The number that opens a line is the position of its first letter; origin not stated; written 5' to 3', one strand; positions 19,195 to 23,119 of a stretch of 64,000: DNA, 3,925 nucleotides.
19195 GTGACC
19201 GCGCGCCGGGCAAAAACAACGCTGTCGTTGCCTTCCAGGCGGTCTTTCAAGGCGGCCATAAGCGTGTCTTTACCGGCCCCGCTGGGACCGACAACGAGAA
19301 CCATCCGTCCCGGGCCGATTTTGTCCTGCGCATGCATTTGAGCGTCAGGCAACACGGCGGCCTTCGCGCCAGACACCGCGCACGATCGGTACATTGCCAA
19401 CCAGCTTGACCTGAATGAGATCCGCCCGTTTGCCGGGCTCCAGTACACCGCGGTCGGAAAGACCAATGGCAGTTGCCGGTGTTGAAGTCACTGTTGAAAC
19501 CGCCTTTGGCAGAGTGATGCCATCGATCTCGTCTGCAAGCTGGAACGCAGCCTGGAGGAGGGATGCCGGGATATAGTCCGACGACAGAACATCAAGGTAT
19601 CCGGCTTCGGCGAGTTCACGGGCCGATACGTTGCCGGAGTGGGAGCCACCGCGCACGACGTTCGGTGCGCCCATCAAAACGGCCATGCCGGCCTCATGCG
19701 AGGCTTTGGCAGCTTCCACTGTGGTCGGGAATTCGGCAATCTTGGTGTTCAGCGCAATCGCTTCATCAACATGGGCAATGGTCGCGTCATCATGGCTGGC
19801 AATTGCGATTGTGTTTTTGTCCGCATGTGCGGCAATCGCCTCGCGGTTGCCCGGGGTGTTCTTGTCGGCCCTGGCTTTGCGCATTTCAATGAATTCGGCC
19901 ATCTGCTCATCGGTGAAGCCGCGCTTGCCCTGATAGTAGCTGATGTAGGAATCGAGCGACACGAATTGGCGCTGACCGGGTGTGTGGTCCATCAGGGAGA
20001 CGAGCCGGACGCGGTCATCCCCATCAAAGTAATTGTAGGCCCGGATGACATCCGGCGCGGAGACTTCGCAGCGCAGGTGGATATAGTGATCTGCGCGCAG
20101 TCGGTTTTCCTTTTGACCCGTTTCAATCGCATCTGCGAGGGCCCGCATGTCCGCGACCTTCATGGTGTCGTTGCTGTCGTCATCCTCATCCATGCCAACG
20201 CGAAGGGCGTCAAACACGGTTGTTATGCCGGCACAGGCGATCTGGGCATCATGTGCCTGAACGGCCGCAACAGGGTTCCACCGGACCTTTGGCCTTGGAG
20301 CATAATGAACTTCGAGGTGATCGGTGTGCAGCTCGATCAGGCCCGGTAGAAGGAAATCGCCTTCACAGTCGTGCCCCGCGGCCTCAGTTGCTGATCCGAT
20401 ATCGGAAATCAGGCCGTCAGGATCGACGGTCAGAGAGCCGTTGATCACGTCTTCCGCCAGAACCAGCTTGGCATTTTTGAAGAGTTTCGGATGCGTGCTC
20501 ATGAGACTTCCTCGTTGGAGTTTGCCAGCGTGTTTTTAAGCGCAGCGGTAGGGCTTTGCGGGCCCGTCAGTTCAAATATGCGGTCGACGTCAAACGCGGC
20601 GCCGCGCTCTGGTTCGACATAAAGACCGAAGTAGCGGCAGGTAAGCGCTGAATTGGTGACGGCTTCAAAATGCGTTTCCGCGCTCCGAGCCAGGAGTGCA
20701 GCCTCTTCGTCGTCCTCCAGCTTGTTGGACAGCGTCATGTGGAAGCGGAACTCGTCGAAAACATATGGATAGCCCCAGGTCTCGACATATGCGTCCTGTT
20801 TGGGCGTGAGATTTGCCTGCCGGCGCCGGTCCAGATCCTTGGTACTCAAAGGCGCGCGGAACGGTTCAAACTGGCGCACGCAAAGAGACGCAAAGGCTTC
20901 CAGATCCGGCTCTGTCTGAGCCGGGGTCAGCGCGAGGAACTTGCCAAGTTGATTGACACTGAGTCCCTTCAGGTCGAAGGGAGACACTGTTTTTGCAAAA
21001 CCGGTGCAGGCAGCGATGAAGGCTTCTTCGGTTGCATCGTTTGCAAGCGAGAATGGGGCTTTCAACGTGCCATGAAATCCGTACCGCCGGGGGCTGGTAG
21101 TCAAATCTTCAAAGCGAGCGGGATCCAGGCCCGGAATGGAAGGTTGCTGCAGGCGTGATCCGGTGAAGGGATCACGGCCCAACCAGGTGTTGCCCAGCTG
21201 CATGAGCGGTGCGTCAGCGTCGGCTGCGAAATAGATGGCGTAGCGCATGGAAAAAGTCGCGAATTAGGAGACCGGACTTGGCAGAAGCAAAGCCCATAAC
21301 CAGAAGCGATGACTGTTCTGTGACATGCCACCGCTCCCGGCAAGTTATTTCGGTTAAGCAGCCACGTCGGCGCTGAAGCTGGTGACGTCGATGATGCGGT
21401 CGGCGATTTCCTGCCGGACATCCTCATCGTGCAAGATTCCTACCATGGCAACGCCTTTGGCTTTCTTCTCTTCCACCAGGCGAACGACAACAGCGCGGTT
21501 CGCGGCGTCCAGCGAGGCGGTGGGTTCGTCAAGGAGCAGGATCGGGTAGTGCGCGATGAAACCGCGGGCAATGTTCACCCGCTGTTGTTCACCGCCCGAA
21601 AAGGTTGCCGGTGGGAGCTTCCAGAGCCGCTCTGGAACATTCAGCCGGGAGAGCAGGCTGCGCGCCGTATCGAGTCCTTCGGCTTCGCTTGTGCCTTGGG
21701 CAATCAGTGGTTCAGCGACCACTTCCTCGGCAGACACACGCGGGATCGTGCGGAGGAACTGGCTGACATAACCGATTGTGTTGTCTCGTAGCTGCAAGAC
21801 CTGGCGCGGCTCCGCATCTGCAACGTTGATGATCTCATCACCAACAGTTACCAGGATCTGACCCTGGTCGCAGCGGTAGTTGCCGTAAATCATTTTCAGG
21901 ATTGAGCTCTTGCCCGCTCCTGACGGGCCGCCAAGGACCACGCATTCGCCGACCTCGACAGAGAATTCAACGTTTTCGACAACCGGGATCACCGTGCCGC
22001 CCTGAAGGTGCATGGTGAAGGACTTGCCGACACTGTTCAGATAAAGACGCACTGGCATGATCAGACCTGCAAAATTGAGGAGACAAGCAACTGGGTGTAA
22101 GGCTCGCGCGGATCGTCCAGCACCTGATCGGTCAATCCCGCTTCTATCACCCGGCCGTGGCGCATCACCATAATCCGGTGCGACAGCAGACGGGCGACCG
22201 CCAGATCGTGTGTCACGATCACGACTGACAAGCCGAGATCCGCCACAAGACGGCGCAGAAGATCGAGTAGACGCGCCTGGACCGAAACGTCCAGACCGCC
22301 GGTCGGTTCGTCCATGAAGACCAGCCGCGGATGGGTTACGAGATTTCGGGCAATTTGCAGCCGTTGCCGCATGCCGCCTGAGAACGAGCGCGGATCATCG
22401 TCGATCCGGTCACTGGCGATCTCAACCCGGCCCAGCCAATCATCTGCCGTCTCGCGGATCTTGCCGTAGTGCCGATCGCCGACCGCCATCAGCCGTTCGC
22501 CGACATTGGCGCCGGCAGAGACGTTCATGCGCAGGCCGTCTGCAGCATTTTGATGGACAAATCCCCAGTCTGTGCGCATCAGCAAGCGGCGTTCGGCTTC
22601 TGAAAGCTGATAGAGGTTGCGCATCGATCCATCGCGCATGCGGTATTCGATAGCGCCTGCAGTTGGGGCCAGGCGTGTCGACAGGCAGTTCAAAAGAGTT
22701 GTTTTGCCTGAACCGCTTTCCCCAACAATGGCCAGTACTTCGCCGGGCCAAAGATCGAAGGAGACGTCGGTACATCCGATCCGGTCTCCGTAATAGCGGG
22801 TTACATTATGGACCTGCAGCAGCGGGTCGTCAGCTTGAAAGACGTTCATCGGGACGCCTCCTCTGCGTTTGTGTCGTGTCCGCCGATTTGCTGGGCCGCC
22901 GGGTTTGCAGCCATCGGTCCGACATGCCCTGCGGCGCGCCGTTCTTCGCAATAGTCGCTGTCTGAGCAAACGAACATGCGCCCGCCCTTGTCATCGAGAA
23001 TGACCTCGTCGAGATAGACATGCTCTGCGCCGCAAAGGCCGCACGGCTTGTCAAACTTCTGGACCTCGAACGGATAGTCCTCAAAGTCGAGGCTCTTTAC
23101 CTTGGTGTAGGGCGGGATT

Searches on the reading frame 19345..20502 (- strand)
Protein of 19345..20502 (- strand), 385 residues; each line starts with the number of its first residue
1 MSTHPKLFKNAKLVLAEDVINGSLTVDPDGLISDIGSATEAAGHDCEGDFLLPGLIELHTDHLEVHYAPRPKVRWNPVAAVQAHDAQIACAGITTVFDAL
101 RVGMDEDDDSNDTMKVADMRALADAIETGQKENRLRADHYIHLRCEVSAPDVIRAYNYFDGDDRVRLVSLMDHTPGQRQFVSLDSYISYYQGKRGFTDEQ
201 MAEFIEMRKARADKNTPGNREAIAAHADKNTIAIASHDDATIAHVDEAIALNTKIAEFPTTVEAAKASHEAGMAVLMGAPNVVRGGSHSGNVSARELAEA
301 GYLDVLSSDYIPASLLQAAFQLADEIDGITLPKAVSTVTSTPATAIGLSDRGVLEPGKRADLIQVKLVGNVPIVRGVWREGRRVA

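Call 21: search_protein_families(library=pfam, proteins=[window:19345-20502:-], max_evalue=0.00001)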
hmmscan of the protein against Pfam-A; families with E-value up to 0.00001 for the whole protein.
window:19345-20502:- (385 aa): 2 families
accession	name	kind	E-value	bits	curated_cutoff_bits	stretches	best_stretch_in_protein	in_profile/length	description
PF07969.17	Amidohydro_3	-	1.1e-11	45.3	29.7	1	220-365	277-444/472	Amidohydrolase family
PF01979.26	Amidohydro_1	-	9.3e-08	32.1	25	1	228-380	145-341/345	Amidohydrolase family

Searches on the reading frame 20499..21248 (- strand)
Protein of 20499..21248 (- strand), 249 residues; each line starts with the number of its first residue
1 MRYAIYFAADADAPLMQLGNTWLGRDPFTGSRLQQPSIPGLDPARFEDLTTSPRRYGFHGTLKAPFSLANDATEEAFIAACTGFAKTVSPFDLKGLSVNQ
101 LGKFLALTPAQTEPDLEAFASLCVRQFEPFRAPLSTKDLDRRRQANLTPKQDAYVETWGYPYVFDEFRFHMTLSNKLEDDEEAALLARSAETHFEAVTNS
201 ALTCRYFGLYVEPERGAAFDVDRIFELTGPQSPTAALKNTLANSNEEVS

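Call 21: search_protein_families(library=pfam, proteins=[window:20499-21248:-], max_evalue=0.00001)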
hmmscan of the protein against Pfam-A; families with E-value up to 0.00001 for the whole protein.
window:20499-21248:- (249 aa): 2 families
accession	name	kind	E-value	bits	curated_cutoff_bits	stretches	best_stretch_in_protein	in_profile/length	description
PF06299.18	DUF1045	-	2.7e-55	187.1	24.3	1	61-219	1-158/159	Protein of unknown function (DUF1045)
PF13563.12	2_5_RNA_ligase2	-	4.4e-06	27.2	27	0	58-189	26-129/152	2'-5' RNA ligase superfamily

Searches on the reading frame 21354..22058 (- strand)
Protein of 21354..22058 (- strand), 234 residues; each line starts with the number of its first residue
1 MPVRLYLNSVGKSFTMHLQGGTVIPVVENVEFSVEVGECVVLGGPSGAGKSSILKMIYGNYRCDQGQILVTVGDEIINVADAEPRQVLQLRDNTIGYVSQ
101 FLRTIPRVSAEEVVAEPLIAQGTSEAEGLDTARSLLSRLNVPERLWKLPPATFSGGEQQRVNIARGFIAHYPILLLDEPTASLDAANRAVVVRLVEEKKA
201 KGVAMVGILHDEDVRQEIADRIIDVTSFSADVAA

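Call 21: search_protein_families(library=pfam, proteins=[window:21354-22058:-], max_evalue=0.00001)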
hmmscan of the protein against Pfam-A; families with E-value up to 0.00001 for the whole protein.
window:21354-22058:- (234 aa): 2 families
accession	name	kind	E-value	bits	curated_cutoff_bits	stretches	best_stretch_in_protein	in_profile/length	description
PF00005.33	ABC_tran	-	7.6e-30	104.7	25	1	28-181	2-137/137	ABC transporter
PF02463.25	SMC_N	-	9.2e-06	25.7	40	0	40-227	27-213/220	RecF/RecN/SMC N terminal domain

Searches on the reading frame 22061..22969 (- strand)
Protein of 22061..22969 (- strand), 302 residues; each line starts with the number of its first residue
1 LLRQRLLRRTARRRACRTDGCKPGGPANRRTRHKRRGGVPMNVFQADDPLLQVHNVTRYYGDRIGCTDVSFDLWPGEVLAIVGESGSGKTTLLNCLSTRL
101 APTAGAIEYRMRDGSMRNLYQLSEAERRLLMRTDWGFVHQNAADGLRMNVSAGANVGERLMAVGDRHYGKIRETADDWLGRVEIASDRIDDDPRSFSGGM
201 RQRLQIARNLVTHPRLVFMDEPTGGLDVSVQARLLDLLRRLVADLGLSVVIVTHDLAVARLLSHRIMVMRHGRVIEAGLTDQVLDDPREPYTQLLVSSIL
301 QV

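Call 21: search_protein_families(library=pfam, proteins=[window:22061-22969:-], max_evalue=0.00001)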
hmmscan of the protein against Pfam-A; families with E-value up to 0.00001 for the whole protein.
window:22061-22969:- (302 aa): 2 families
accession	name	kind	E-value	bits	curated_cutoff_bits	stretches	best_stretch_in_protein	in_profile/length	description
PF00005.33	ABC_tran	-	3.2e-31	109.2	25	1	67-223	2-136/137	ABC transporter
PF13304.12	AAA_21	-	1.7e-09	38.6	27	0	191-258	233-302/304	AAA domain, putative AbiEii toxin, Type IV TA system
